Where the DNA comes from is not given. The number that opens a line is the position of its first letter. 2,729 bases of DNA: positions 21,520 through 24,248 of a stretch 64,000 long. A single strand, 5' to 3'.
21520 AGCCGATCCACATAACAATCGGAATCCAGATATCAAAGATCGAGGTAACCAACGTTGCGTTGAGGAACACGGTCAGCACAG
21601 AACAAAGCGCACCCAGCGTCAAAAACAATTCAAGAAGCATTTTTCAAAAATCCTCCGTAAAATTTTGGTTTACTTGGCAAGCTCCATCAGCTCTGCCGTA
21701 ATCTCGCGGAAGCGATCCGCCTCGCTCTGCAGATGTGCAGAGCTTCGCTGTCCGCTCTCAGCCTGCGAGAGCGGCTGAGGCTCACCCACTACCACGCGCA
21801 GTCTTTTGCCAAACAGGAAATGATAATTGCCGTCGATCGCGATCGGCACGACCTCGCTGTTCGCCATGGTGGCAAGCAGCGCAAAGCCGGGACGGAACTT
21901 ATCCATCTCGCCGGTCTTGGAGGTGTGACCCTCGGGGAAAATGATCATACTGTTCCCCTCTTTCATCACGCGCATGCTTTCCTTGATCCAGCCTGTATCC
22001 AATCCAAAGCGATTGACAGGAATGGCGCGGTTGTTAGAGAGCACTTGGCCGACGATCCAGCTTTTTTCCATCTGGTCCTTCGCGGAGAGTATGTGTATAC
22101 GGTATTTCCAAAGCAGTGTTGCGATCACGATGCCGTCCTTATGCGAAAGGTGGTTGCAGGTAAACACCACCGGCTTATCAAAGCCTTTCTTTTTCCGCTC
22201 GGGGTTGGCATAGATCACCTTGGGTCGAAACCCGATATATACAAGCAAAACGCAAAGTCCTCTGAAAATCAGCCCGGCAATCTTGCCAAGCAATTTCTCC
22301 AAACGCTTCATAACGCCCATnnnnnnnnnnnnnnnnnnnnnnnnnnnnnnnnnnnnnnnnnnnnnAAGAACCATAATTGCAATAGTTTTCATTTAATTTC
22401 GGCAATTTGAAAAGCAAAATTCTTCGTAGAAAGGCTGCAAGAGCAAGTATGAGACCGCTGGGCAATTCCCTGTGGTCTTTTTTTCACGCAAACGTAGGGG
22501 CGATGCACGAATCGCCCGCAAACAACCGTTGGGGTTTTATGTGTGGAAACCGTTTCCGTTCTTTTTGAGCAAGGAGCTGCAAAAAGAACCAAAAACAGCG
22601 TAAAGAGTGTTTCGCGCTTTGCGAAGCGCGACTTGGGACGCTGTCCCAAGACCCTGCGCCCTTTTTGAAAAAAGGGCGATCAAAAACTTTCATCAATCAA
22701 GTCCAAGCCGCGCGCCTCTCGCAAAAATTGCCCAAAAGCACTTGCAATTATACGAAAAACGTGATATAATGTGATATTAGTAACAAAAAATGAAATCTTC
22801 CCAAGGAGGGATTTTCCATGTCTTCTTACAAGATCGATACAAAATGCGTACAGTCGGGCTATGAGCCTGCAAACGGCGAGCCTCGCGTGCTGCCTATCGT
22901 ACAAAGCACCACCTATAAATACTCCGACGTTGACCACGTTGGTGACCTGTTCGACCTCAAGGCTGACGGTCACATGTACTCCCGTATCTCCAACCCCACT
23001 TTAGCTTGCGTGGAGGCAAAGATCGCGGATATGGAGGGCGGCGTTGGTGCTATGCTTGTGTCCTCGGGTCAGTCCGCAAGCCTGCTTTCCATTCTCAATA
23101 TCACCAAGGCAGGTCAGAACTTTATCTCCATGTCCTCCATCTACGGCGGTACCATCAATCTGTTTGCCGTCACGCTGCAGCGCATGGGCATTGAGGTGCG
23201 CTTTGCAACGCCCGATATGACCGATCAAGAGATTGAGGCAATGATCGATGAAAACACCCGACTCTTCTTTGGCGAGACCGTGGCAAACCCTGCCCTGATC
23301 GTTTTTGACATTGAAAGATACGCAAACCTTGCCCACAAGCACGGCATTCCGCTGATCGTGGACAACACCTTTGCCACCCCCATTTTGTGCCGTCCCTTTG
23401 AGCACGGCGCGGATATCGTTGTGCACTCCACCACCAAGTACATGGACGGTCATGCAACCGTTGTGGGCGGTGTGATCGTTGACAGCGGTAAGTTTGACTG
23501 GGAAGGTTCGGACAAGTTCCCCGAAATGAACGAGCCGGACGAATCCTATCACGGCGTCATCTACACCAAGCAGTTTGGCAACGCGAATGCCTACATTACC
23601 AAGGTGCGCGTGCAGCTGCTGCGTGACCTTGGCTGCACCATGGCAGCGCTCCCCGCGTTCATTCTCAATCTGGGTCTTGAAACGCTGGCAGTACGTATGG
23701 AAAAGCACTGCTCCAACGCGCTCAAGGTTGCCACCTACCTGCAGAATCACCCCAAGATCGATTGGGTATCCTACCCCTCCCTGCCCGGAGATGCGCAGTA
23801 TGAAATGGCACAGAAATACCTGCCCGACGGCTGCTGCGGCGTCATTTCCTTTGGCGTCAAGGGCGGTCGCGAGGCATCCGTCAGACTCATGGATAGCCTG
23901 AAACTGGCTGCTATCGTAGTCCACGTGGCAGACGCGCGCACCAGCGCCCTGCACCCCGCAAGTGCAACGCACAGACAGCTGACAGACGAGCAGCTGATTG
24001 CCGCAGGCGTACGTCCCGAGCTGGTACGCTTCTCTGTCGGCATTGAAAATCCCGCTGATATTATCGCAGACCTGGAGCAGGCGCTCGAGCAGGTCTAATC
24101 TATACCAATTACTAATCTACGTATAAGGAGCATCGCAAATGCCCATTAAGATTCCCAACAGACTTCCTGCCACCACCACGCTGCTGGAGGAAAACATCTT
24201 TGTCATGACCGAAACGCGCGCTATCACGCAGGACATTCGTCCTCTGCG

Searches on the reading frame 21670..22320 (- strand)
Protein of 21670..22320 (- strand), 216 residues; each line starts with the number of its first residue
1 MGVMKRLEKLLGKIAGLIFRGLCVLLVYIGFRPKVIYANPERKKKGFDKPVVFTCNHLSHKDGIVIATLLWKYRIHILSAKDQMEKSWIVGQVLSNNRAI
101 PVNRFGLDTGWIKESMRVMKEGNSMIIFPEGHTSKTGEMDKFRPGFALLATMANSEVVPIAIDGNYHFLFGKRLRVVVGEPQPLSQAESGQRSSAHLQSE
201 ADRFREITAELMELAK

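Call 14: search_protein_families(library=pfam, proteins=[window:21670-22320:-])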
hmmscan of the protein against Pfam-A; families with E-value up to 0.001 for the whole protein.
window:21670-22320:- (216 aa): 1 family
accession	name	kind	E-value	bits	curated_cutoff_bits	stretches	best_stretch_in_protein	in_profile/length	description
PF01553.26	Acyltransferase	-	1.2e-19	70.9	23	1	38-162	5-131/132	Acyltransferase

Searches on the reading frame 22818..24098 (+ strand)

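Call 14: search_protein_families(library=pfam, proteins=[window:22818-24098:+])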
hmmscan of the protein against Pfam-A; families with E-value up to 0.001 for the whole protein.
window:22818-24098:+ (426 aa): 1 family
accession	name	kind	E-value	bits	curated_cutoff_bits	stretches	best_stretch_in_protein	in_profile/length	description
PF01053.26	Cys_Met_Meta_PP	-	9.5e-121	403.4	27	1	7-424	1-381/381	Cys/Met metabolism PLP-dependent enzyme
